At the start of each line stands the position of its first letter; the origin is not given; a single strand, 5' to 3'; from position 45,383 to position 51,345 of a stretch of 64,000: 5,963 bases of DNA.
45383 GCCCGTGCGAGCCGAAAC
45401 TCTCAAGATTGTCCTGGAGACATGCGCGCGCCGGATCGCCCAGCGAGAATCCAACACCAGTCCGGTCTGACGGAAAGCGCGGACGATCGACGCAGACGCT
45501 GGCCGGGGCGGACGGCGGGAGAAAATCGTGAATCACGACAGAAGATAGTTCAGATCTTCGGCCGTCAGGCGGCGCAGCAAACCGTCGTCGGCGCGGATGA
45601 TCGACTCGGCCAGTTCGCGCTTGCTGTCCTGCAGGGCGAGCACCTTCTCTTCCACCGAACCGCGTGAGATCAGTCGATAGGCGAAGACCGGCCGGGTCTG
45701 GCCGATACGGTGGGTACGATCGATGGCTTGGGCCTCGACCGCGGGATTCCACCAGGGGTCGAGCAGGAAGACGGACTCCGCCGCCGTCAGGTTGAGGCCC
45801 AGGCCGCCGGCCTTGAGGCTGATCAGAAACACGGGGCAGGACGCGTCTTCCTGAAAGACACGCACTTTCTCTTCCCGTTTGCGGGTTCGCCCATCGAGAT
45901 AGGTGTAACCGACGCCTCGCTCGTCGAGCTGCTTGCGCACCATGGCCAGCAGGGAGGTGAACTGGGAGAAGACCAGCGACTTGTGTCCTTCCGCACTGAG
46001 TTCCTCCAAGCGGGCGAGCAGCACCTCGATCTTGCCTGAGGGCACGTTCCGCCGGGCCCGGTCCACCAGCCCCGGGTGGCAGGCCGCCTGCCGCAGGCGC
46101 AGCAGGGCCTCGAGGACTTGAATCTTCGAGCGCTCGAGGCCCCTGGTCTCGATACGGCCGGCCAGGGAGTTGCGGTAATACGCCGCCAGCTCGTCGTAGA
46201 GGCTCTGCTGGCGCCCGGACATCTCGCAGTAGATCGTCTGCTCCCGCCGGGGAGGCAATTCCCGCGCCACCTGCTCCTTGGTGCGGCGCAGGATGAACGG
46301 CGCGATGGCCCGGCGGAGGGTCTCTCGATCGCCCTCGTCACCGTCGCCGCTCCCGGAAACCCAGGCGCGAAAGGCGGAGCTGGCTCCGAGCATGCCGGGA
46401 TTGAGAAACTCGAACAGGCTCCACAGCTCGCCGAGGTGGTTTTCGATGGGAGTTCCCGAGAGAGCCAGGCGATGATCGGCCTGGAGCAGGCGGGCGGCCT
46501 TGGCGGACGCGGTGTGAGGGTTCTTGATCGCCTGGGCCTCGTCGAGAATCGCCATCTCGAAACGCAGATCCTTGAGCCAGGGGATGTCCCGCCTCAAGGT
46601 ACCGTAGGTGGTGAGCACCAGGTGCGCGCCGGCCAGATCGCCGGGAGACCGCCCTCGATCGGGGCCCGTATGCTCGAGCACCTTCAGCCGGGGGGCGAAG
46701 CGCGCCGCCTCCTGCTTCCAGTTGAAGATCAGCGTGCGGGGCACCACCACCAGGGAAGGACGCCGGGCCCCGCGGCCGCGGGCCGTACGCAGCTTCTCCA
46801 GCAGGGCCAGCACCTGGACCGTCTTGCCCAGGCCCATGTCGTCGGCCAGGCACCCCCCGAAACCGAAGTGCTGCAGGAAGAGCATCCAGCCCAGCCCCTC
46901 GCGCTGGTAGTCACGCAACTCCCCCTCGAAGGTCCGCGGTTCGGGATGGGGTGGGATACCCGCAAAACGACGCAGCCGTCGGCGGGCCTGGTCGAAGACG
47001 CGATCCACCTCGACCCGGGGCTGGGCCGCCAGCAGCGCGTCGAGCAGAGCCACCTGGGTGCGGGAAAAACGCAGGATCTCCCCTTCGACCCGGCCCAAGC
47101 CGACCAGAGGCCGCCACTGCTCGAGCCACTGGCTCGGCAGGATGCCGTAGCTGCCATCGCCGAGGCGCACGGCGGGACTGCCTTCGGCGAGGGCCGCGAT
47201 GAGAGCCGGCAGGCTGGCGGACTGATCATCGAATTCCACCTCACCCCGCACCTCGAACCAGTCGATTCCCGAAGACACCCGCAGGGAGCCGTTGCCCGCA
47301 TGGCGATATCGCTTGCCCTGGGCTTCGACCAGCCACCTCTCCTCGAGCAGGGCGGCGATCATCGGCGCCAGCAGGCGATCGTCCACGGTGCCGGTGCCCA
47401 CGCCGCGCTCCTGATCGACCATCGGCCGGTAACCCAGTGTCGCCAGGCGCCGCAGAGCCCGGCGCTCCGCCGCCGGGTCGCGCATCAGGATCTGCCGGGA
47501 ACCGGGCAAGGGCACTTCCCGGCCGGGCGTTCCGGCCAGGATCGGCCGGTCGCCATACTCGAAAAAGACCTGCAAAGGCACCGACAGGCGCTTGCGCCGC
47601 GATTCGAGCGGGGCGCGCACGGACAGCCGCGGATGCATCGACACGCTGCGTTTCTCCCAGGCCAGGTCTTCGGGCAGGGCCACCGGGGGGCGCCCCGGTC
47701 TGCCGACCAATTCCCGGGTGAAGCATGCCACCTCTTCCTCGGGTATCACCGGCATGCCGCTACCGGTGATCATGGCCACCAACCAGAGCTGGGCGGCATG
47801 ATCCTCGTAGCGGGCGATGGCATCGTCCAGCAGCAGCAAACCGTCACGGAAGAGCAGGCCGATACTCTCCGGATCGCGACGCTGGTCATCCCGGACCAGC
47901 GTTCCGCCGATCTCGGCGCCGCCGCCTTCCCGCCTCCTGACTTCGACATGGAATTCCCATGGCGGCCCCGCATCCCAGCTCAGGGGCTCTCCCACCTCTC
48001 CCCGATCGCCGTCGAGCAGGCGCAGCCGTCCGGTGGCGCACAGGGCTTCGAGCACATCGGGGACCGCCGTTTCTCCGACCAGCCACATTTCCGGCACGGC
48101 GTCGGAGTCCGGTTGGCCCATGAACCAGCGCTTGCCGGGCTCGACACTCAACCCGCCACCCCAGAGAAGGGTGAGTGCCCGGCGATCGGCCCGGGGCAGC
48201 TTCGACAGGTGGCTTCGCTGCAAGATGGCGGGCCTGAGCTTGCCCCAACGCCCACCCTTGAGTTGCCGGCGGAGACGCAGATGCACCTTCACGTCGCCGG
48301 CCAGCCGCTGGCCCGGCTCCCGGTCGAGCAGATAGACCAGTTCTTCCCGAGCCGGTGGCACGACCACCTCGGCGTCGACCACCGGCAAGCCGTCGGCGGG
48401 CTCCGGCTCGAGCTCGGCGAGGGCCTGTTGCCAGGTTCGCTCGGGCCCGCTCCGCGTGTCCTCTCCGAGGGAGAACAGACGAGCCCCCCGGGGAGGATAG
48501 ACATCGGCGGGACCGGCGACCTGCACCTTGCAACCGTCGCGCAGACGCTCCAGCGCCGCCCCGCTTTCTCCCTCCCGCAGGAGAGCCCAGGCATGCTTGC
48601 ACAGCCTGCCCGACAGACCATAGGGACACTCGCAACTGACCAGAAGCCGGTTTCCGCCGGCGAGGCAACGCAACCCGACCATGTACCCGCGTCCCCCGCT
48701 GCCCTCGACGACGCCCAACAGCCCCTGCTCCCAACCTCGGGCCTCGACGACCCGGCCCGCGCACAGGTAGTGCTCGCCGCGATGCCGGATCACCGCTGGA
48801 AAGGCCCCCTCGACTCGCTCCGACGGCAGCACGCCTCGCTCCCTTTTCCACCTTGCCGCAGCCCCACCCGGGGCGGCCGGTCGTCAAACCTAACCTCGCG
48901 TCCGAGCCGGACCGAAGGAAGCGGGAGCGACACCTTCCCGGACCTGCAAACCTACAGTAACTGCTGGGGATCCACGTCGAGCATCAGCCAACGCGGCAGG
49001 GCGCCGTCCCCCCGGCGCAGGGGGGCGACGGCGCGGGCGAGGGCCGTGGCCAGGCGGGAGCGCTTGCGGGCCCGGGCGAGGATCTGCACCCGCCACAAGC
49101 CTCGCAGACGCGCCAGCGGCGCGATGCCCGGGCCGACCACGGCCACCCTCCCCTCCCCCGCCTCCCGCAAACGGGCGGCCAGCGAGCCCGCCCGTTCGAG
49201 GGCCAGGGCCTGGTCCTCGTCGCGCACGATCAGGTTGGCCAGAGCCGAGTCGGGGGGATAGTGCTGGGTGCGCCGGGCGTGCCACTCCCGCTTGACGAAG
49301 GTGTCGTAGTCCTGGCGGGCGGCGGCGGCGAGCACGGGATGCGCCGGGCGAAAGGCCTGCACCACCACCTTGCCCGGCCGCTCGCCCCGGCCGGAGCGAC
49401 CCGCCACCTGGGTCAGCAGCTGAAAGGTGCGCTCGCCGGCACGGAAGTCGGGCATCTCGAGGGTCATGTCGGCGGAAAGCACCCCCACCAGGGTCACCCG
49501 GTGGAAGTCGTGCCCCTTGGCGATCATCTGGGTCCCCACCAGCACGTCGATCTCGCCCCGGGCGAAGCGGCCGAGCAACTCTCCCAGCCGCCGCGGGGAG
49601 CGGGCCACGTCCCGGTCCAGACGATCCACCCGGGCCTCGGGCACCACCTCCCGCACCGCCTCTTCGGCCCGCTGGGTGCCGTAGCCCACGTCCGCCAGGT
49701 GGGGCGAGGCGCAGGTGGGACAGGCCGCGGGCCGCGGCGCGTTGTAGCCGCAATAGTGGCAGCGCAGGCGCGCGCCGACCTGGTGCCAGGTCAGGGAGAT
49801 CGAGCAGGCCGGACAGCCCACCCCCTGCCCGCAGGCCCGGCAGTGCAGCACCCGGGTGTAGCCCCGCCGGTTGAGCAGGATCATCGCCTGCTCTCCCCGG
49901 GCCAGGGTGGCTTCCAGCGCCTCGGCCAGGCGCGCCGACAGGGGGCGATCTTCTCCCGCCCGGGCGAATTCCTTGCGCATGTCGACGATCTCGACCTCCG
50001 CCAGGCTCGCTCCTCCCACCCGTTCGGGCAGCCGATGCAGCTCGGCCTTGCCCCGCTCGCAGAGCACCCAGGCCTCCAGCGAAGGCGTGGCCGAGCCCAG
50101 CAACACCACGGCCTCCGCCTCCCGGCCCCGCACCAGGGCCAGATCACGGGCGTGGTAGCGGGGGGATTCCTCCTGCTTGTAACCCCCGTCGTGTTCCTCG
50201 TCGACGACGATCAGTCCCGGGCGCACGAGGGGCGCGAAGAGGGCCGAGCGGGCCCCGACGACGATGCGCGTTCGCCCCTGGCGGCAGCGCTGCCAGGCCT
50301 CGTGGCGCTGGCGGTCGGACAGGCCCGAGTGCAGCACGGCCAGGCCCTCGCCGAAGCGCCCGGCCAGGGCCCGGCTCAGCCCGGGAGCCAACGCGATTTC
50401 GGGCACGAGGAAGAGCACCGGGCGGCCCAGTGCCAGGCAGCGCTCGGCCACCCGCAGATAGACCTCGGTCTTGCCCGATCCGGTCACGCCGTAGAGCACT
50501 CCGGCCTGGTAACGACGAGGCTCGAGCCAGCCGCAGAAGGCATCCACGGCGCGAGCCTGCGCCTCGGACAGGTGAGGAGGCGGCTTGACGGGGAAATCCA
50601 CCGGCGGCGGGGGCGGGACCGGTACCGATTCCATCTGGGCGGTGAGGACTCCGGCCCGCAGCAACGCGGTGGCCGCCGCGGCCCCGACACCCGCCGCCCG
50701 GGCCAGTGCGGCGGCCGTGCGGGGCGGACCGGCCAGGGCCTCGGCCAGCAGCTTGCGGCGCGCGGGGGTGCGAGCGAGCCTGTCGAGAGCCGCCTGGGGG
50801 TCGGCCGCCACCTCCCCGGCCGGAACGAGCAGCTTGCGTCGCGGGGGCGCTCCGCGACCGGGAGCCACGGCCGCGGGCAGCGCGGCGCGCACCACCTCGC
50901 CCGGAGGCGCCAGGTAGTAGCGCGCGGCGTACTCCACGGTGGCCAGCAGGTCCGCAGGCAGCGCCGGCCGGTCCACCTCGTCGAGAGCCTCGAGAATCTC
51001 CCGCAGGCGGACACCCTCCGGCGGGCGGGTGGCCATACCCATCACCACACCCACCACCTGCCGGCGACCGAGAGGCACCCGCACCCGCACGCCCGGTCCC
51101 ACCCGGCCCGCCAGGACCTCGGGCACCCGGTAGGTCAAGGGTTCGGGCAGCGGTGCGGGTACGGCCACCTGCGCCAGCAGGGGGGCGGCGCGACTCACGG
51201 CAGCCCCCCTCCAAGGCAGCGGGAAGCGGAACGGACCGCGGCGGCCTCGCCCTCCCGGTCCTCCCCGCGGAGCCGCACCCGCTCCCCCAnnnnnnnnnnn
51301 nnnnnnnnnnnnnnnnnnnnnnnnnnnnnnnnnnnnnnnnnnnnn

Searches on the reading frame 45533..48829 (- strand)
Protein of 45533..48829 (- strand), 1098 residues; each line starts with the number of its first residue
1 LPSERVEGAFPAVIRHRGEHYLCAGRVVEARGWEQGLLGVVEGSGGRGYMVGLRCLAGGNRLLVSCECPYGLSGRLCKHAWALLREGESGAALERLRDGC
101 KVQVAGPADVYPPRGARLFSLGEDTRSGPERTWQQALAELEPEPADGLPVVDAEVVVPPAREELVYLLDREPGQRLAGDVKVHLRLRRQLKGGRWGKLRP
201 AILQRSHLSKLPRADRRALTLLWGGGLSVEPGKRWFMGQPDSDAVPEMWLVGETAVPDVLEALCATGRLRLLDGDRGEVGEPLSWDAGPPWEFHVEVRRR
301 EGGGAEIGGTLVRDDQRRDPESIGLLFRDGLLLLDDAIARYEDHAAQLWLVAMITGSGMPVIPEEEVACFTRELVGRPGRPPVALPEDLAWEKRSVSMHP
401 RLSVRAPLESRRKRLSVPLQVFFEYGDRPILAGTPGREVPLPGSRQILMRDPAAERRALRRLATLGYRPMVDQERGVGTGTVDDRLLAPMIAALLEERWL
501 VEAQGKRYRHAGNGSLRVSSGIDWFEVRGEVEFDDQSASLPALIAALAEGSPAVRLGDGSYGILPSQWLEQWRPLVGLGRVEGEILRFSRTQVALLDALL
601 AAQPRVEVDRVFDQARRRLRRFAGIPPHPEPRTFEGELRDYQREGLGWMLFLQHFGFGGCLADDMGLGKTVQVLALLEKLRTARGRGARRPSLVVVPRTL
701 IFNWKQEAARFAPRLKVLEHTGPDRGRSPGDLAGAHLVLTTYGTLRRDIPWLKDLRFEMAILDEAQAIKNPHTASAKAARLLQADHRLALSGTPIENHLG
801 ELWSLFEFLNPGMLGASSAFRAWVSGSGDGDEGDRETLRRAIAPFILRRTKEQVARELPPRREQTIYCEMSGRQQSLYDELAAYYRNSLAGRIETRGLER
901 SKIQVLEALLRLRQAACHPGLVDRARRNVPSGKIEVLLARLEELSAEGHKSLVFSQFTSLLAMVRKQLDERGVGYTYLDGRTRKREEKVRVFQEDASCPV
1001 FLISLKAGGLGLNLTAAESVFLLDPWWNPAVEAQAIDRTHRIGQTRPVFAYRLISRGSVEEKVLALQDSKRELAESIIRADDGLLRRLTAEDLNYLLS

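Call 69: search_protein_families(library=pfam, proteins=[window:45533-48829:-], max_evalue=0.0001)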
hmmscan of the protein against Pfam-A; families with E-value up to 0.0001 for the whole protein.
window:45533-48829:- (1098 aa): 2 families
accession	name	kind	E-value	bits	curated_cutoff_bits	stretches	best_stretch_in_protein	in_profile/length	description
PF00176.29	SNF2-rel_dom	-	1.4e-65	221.7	24.9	1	641-921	1-290/290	SNF2-related domain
PF00271.37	Helicase_C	-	8.4e-19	68.3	23.5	1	934-1043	3-110/110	Helicase conserved C-terminal domain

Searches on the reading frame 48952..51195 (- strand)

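Call 69: search_protein_families(library=pfam, proteins=[window:48952-51195:-], max_evalue=0.0001)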
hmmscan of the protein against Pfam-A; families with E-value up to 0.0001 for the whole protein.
window:48952-51195:- (747 aa): 6 families
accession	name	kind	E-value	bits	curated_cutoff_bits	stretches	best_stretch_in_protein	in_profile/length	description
PF17764.6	PriA_3primeBD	-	3.4e-24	84.9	22.7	1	9-107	1-96/96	3'DNA-binding domain (3'BD)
PF00270.35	DEAD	-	4.4e-12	46.5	26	1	233-372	18-161/167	DEAD/DEAH box helicase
PF18319.7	Zn_ribbon_PriA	-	1.6e-11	44.4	26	1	461-487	1-27/27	PriA DNA helicase Cys-rich region (CRR) domain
PF18074.6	PriA_C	-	1.4e-10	42.3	26.9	1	650-743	3-95/95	Primosomal protein N C-terminal domain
PF04851.21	ResIII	-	2.5e-10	41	22.5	1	209-371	4-162/164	Type III restriction enzyme, res subunit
PF00271.37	Helicase_C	-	1.7e-08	35.1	23.5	1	520-603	39-108/110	Helicase conserved C-terminal domain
